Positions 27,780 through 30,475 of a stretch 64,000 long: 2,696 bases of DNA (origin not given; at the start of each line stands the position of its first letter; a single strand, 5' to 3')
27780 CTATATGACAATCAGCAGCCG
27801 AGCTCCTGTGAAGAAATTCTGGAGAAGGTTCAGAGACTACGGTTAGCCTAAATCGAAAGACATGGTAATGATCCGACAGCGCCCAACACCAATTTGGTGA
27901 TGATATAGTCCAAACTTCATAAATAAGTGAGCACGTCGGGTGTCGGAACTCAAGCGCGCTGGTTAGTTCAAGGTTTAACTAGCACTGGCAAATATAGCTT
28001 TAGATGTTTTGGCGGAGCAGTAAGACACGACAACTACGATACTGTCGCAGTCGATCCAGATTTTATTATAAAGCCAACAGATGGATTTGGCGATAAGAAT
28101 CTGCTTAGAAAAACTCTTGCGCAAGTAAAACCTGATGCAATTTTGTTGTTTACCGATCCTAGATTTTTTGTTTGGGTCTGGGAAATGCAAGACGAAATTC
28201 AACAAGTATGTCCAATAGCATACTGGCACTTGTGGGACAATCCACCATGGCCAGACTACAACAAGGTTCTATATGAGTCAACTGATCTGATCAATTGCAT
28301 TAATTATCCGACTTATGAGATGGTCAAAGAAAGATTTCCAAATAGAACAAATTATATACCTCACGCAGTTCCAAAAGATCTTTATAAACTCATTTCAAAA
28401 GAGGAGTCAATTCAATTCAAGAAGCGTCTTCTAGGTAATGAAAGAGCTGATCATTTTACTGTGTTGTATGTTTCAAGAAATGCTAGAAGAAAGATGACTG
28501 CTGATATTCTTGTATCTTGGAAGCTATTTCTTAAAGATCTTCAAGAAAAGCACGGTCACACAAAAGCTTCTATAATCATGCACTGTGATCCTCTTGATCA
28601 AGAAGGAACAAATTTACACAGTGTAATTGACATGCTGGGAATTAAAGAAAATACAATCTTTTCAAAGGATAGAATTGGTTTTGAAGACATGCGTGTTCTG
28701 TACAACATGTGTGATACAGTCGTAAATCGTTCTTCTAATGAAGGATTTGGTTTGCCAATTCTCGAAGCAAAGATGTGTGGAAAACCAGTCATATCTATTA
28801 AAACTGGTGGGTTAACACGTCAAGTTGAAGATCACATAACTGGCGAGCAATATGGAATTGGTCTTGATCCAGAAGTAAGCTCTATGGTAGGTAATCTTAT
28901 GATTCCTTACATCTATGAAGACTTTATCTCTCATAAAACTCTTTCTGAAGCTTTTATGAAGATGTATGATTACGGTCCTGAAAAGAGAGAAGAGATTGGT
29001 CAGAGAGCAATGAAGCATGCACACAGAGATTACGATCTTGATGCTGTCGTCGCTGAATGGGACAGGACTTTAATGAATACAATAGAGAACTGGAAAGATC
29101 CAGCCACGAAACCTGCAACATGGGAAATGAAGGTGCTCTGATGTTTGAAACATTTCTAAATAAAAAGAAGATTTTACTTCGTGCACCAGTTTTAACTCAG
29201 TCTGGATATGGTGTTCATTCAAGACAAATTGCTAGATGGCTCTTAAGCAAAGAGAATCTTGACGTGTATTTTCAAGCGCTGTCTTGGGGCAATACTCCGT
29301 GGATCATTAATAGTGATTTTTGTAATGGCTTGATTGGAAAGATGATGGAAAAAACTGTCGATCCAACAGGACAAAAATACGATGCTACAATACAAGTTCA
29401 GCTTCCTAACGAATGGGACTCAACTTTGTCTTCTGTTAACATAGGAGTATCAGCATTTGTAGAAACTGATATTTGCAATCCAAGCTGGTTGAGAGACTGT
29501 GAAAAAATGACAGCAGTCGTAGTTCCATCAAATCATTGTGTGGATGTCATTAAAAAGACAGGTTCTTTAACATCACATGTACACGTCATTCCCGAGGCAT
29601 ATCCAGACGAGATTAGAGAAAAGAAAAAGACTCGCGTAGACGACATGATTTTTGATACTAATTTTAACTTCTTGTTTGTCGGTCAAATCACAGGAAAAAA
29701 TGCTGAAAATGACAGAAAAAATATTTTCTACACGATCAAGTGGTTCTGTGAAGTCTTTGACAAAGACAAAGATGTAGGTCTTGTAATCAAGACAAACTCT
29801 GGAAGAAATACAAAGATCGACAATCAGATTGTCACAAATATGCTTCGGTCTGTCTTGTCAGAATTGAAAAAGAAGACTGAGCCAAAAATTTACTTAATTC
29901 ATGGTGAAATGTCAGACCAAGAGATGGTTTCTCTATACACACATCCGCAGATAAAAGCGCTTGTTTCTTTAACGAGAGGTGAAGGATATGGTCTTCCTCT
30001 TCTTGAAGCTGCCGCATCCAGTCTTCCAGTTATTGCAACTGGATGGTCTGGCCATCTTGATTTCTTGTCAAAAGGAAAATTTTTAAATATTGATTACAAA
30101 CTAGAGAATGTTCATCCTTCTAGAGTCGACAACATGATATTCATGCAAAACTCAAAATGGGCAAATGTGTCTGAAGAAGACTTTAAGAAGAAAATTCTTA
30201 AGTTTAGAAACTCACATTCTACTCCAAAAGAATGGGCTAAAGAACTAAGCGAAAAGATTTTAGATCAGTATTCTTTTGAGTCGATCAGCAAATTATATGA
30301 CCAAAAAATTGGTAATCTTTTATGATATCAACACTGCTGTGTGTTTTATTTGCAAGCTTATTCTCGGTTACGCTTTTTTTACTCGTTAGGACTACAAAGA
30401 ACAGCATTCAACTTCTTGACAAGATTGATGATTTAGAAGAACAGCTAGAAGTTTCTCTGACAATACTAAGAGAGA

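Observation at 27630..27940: Hidden self-splicing group I intron in a phage glycosyltransferase gene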

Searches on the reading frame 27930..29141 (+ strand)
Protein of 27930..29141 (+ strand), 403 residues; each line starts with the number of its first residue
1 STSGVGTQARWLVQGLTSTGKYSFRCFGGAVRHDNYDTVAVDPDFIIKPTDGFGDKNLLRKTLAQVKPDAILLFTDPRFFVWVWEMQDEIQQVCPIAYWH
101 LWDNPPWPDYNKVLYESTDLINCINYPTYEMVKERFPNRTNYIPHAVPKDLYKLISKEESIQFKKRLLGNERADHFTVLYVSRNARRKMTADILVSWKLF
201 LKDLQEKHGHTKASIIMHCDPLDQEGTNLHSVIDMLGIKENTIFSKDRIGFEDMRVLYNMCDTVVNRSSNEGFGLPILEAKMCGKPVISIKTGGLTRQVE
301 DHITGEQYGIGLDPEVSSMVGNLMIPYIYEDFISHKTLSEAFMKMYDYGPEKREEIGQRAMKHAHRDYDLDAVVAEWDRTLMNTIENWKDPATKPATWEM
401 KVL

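Call 7: search_protein_families(library=pfam, proteins=[window:27930-29141:+], max_evalue=0.01)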
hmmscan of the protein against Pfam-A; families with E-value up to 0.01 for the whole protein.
window:27930-29141:+ (403 aa): 4 families
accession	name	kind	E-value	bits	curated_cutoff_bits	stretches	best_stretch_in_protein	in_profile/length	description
PF00534.26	Glycos_transf_1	-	4e-15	56.2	26.4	1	173-305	13-137/172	Glycosyl transferases group 1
PF13692.12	Glyco_trans_1_4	-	2.3e-11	44.5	27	1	177-305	3-121/142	Glycosyl transferases group 1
PF13524.12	Glyco_trans_1_2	-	6.6e-05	23.3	25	0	245-296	31-86/144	Glycosyl transferase-like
PF20706.3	GT4-conflict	-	0.0022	17.5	26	1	252-307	273-328/385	Family 4 Glycosyltransferase in conflict systems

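Call 8: search_protein_families(library=phrogs, proteins=[window:27930-29141:+], max_evalue=0.001)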
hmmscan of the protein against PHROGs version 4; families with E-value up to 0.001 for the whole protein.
window:27930-29141:+ (403 aa): 2 families
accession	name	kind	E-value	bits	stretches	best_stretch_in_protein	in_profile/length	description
phrog_2170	-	moron, auxiliary metabolic gene and host takeover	6.1e-17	62.7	1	113-383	124-371/374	glycosyltransferase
phrog_4356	-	moron, auxiliary metabolic gene and host takeover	1.9e-06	28.3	1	139-365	107-275/307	glycosyltransferase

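Call 9: find_homologous_proteins(query=window:27930-29141:+, max_evalue=0.00001)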
Query window:27930-29141:+ (403 aa): 4595 proteins with E <= 0.00001 among 7536 candidates; the best 120 are listed.
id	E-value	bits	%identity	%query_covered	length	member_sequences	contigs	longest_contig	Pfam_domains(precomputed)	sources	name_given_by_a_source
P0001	8.0e-283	955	100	100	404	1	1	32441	PF00534.27,PF13692.13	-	-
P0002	8.0e-283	955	100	100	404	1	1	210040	PF00534.27,PF13692.13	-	-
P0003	3.8e-282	953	100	100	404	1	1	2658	PF00534.27,PF13692.13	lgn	-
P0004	1.0e-281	952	100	100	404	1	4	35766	PF00534.27,PF13692.13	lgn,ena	-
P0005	6.2e-279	942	98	100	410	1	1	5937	PF00534.27,PF13692.13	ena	-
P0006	6.6e-279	942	98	100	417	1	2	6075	PF00534.27,PF13692.13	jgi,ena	jgi:glycosyltransferase involved in cell wall biosynthesis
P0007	2.4e-278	941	98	100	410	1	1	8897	PF00534.27,PF13692.13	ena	-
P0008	2.5e-278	940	98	100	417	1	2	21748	PF00534.27,PF13692.13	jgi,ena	jgi:glycosyltransferase involved in cell wall biosynthesis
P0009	2.6e-276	934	97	100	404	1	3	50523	PF00534.27,PF13692.13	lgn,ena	-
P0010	2.8e-276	934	97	100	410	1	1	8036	PF00534.27,PF13692.13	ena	-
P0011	3.0e-276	934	97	100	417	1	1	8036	PF00534.27,PF13692.13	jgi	jgi:glycosyltransferase involved in cell wall biosynthesis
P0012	2.6e-239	812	82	100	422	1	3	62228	PF00534.27,PF13692.13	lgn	-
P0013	1.7e-237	806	81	100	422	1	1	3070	PF00534.27,PF13692.13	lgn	-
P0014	1.3e-233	793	79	100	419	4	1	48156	PF00534.27,PF13692.13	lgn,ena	-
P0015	2.1e-232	789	78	100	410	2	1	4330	PF00534.27,PF13692.13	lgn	-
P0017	1.7e-231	786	78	100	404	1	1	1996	PF00534.27,PF13692.13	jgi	-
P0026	5.0e-220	748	74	100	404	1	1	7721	PF00534.27,PF13692.13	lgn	-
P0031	1.4e-217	740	73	100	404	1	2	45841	PF00534.27,PF13692.13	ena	-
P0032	1.4e-217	740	73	100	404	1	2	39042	PF00534.27,PF13692.13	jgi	jgi:glycosyltransferase involved in cell wall biosynthesis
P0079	2.6e-207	707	71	99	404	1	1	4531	PF00534.27,PF13692.13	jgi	jgi:glycosyltransferase involved in cell wall biosynthesis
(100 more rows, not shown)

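Call 12: find_encoding_contigs(protein=P0008, flank=4000, max_places=3)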
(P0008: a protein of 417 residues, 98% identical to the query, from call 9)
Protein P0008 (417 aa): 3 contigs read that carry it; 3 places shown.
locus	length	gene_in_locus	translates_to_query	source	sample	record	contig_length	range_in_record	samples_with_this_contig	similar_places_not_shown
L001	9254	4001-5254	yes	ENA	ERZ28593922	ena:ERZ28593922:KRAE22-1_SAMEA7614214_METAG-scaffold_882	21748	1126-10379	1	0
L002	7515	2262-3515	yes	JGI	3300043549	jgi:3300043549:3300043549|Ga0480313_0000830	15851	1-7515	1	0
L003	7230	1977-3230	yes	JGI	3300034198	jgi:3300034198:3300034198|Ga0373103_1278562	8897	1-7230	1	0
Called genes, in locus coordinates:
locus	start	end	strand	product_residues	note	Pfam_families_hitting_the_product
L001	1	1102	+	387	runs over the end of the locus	PF01593:Amino_oxidase (weak), PF13450:NAD_binding_8, PF03275:GLF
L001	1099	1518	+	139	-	PF01467:CTP_transf_like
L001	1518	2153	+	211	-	PF05050:Methyltransf_21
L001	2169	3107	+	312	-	PF03721:UDPG_MGDP_dh_N, PF00984:UDPG_MGDP_dh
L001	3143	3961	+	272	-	PF12705:PDDEXK_1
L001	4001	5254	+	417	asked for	PF00534:Glycos_transf_1, PF13692:Glyco_trans_1_4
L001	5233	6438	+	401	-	PF00534:Glycos_transf_1 (weak), PF13692:Glyco_trans_1_4 (weak)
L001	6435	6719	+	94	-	-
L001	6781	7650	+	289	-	-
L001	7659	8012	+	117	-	-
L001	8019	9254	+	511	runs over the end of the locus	-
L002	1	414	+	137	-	?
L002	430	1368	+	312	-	PF03721:UDPG_MGDP_dh_N, PF00984:UDPG_MGDP_dh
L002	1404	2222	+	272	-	PF12705:PDDEXK_1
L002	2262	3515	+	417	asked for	PF00534:Glycos_transf_1, PF13692:Glyco_trans_1_4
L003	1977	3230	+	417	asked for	PF00534:Glycos_transf_1, PF13692:Glyco_trans_1_4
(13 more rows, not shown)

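Call 13: find_encoding_contigs(protein=P0009, flank=4000, max_places=3)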
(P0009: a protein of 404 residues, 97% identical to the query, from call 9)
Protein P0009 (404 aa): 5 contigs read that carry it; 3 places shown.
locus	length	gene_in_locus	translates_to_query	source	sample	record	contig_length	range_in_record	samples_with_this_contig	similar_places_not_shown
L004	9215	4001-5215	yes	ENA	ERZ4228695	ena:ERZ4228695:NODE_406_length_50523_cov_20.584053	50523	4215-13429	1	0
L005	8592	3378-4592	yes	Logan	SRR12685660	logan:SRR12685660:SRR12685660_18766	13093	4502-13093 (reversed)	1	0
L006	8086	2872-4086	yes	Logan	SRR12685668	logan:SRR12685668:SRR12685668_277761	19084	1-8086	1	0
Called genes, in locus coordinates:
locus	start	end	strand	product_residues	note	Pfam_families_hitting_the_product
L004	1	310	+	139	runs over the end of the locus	PF01467:CTP_transf_like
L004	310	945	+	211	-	PF05050:Methyltransf_21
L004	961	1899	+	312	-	PF03721:UDPG_MGDP_dh_N, PF00984:UDPG_MGDP_dh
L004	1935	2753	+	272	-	PF12705:PDDEXK_1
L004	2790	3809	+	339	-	-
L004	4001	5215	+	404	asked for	PF00534:Glycos_transf_1, PF13692:Glyco_trans_1_4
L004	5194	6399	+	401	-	PF00534:Glycos_transf_1 (weak), PF13692:Glyco_trans_1_4 (weak)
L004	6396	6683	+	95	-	-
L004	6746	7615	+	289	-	-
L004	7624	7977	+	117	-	-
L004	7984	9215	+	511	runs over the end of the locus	-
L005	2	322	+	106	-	?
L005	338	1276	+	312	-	PF03721:UDPG_MGDP_dh_N, PF00984:UDPG_MGDP_dh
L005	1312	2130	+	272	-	PF12705:PDDEXK_1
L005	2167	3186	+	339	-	-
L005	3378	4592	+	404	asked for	PF00534:Glycos_transf_1, PF13692:Glyco_trans_1_4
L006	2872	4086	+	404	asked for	PF00534:Glycos_transf_1, PF13692:Glyco_trans_1_4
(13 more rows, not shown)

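Call 14: find_encoding_contigs(protein=P0031, flank=4000, max_places=3)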
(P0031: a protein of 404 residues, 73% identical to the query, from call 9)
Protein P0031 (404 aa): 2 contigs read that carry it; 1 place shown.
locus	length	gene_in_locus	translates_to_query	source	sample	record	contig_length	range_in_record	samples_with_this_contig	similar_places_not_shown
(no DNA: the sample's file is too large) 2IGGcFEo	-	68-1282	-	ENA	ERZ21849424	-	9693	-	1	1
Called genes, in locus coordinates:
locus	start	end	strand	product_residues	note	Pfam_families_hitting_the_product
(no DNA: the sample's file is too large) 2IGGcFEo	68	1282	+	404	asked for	PF00534:Glycos_transf_1, PF13692:Glyco_trans_1_4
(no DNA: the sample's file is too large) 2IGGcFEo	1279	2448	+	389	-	PF13692:Glyco_trans_1_4 (weak), PF00534:Glycos_transf_1, PF20706:GT4-conflict (weak)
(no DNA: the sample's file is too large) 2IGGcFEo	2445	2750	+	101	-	-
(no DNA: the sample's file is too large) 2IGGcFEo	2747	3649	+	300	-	-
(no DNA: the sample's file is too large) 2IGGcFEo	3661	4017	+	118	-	-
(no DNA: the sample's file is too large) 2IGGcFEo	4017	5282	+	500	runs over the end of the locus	-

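Call 17: find_encoding_contigs(protein=P0032, flank=3000, max_places=2)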
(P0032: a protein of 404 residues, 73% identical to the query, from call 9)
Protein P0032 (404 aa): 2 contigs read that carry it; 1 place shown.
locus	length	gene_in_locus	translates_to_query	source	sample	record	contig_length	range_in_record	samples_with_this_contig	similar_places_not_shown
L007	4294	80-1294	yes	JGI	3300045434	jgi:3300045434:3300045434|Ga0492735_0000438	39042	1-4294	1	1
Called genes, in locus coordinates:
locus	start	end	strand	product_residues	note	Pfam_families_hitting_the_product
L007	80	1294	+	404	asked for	PF00534:Glycos_transf_1, PF13692:Glyco_trans_1_4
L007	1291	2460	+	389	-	PF13692:Glyco_trans_1_4 (weak), PF00534:Glycos_transf_1, PF20706:GT4-conflict (weak)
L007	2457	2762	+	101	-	-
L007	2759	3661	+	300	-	-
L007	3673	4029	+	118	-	-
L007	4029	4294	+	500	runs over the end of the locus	-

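Call 18: find_encoding_contigs(protein=P0026, flank=3000, max_places=2)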
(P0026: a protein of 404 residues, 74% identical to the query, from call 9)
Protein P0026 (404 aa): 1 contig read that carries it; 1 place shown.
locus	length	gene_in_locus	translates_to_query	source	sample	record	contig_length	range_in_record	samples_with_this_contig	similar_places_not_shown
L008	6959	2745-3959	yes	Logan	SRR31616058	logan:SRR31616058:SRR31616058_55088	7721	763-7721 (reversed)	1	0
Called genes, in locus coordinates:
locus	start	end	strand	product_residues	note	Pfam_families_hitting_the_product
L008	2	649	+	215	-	?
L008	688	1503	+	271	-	PF12705:PDDEXK_1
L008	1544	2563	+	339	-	-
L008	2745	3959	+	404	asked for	PF00534:Glycos_transf_1, PF13692:Glyco_trans_1_4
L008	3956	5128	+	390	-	PF13692:Glyco_trans_1_4 (weak), PF00534:Glycos_transf_1, PF20706:GT4-conflict (weak)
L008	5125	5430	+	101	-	-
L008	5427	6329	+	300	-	-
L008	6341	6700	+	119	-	-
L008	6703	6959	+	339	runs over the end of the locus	?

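Call 19: find_encoding_contigs(protein=P0079, flank=3000, max_places=2)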
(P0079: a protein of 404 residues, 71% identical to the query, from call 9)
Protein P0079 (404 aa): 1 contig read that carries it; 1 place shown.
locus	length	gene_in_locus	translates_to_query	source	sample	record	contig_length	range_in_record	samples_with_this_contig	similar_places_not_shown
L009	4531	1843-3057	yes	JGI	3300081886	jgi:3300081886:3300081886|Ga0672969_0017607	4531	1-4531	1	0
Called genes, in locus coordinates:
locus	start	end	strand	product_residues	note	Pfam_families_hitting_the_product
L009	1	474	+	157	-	?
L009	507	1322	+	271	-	PF12705:PDDEXK_1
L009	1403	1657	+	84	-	-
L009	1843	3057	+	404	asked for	PF00534:Glycos_transf_1, PF13692:Glyco_trans_1_4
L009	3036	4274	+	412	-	PF13692:Glyco_trans_1_4, PF00534:Glycos_transf_1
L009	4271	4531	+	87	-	?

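Call 20: find_encoding_contigs(protein=P0017, flank=3000, max_places=2)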
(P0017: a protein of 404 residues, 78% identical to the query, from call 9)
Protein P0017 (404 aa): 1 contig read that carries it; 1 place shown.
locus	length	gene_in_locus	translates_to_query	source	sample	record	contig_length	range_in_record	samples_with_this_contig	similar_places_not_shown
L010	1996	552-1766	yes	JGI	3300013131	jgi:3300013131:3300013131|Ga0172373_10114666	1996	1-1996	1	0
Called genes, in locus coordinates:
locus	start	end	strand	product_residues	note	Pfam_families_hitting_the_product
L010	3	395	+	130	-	?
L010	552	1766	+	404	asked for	PF00534:Glycos_transf_1, PF13692:Glyco_trans_1_4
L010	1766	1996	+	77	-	?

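Call 32: find_related_loci(query=P0008, collection=viral_contigs, flank=2500)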
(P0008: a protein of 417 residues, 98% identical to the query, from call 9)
Query P0008 (417 aa) in viral_contigs; peptide patterns used: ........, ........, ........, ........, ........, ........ (x = any residue, [..] = any of these).
22 stretches matched a pattern; 19 encode a relative of the query (tblastn E <= 1e-3); 19 distinct loci.
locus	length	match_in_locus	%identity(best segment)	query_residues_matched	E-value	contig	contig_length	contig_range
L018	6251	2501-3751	81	1-417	0e+0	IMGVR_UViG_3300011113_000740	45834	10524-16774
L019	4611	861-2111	79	1-417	0e+0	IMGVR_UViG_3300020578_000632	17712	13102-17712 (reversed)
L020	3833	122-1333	83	14-417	0e+0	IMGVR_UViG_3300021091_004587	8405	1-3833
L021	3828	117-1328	83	14-417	0e+0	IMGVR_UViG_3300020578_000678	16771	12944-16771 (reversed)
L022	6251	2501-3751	79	1-417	0e+0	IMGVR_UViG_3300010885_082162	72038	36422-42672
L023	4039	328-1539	80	14-417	0e+0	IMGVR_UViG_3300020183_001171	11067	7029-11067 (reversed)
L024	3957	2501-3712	80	14-417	0e+0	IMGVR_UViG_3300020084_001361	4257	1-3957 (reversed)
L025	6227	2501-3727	72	1-412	0e+0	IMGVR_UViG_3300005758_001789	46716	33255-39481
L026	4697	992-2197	68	2-403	0e+0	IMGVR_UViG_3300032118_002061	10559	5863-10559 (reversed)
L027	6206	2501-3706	68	2-403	0e+0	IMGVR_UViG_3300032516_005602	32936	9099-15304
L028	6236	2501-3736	65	1-415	0e+0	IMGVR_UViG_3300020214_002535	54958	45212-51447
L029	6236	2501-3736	65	1-415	0e+0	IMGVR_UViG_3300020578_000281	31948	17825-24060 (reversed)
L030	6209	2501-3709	66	2-404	0e+0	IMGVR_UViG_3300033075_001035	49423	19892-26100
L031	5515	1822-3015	65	14-414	0e+0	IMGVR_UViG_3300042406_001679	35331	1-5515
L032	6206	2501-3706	64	1-402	0e+0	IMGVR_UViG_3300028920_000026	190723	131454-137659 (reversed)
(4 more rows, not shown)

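Call 57: search_dna_similar(query=P0008, collection=phages, mode=protein, max_rows=15)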
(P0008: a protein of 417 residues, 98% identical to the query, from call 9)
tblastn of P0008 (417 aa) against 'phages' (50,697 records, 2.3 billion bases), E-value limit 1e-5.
Records with a match: 11; places in all: 11; records where one place covers at least 80% of the query: 6.
Best place of each record, by identity: <60% 11.
By first word of the organism name: Flavobacterium 4; Microcystis 2; Tetrasphaera 2; uncultured 1; Rhodothermus 1; Pontimonas 1.
By host as written in the record: Flavobacterium sp. LMO8 4; Tetrasphaera jenkinsii 2; Microcystis elabens 1; - 1; Rhodothermus marinus 1; Pontimonas salivibrio CL-TW6 1; Microcystis aeruginosa 1.
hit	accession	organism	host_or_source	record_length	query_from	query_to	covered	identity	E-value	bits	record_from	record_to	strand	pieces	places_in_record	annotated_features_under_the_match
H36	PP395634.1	Microcystis phage Mel-JY01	Microcystis elabens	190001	1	380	91%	30.9%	2e-43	200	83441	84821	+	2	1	putative glycosyltransferases (x2)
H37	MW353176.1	Flavobacterium phage vB_FspM_immuto_3-5A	Flavobacterium sp. LMO8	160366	3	374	89%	29.1%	2e-49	186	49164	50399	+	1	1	glycosyltransferase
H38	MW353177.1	Flavobacterium phage vB_FspM_immuto_13-6C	Flavobacterium sp. LMO8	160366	3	374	89%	29.1%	2e-49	186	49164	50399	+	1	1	glycosyltransferase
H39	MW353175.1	Flavobacterium phage vB_FspM_immuto_2-6A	Flavobacterium sp. LMO8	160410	3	374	89%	29.1%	2e-49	186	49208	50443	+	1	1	glycosyltransferase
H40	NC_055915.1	Flavobacterium phage vB_FspM_immuto_2-6A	Flavobacterium sp. LMO8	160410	3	374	89%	29.1%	2e-49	186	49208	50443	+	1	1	glycosyltransferase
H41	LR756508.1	uncultured phage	metagenomic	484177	1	398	95%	25.1%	8e-43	166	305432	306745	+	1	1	record has no annotation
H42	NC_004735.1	Rhodothermus phage RM378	Rhodothermus marinus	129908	6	312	74%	27.7%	5e-28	122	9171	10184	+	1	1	glycosyltransferase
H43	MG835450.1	Pontimonas phage phiPsal1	Pontimonas salivibrio CL-TW6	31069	5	337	80%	23.3%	1e-8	63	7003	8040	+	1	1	group I glycosyltransferase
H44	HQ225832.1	Tetrasphaera phage TJE1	Tetrasphaera jenkinsii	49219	3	302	72%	22.9%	8e-8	61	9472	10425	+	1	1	glycosyl transferase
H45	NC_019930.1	Tetrasphaera phage TJE1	Tetrasphaera jenkinsii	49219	3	302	72%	22.9%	8e-8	61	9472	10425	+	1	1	glycosyltransferase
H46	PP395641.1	Microcystis phage Mae-JY09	Microcystis aeruginosa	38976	156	400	59%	23.8%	1e-6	57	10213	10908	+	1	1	RfaG glycosyltransferase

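Call 58: get_annotated_region(hit=H36, flank=2500)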
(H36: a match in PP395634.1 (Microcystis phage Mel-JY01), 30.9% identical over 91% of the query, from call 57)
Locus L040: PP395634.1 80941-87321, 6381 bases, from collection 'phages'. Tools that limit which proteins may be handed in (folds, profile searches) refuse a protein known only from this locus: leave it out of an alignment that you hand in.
description: Microcystis phage Mel-JY01, complete genome.
organism: Microcystis phage Mel-JY01 (NCBI taxid 3126653)
taxonomy: Viruses; Duplodnaviria; Heunggongvirae; Uroviricota; Caudoviricetes
host: Microcystis elabens; source: -; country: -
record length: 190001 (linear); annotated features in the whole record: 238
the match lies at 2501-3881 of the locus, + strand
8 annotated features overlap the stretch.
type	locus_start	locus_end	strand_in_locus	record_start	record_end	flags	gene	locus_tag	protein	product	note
CDS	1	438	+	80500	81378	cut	-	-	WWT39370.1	hypothetical protein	-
CDS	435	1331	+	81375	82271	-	-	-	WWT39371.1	PD-(D/E)XK nuclease superfamily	-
CDS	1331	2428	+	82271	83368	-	-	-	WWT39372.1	GuaB IMP dehydrogenase/GMP reductase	-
CDS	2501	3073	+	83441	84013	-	-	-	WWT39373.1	putative glycosyltransferases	-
CDS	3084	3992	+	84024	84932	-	-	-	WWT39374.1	putative glycosyltransferases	-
CDS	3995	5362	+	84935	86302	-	-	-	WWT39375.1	hypothetical protein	-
CDS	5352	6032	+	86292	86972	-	-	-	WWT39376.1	glyco_tranf_GTA_type domain containing protein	-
CDS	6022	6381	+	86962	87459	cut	-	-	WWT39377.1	methyltransferase domain containing protein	-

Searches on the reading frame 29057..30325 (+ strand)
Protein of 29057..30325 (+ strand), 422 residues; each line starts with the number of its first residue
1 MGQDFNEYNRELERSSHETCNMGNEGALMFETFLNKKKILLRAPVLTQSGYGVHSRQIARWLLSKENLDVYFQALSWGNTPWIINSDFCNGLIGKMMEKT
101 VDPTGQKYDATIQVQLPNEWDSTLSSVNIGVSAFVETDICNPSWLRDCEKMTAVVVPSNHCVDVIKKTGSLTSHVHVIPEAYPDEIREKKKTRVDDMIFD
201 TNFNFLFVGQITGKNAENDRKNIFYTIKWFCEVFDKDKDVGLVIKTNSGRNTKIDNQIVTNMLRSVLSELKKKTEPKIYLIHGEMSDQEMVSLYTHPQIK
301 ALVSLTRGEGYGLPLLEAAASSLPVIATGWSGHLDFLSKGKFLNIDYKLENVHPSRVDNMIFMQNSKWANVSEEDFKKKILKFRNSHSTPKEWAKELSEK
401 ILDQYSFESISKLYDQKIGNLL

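Call 7: search_protein_families(library=pfam, proteins=[window:29057-30325:+], max_evalue=0.01)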
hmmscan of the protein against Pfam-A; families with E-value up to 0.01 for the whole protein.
window:29057-30325:+ (422 aa): 3 families
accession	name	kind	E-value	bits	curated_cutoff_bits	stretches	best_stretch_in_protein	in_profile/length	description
PF00534.26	Glycos_transf_1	-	7.2e-07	29.3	26.4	1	274-341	69-135/172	Glycosyl transferases group 1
PF13692.12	Glyco_trans_1_4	-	3.7e-06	27.7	27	1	205-340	4-118/142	Glycosyl transferases group 1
PF20706.3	GT4-conflict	-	2.5e-05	23.9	26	1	302-408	285-379/385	Family 4 Glycosyltransferase in conflict systems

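Call 8: search_protein_families(library=phrogs, proteins=[window:29057-30325:+], max_evalue=0.001)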
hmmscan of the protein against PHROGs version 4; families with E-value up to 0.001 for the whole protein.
window:29057-30325:+ (422 aa): 2 families
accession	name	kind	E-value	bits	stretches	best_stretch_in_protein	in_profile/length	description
phrog_2170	-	moron, auxiliary metabolic gene and host takeover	9.4e-26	91.7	1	135-416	113-367/374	glycosyltransferase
phrog_4356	-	moron, auxiliary metabolic gene and host takeover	1.7e-08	35.1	1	150-388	86-275/307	glycosyltransferase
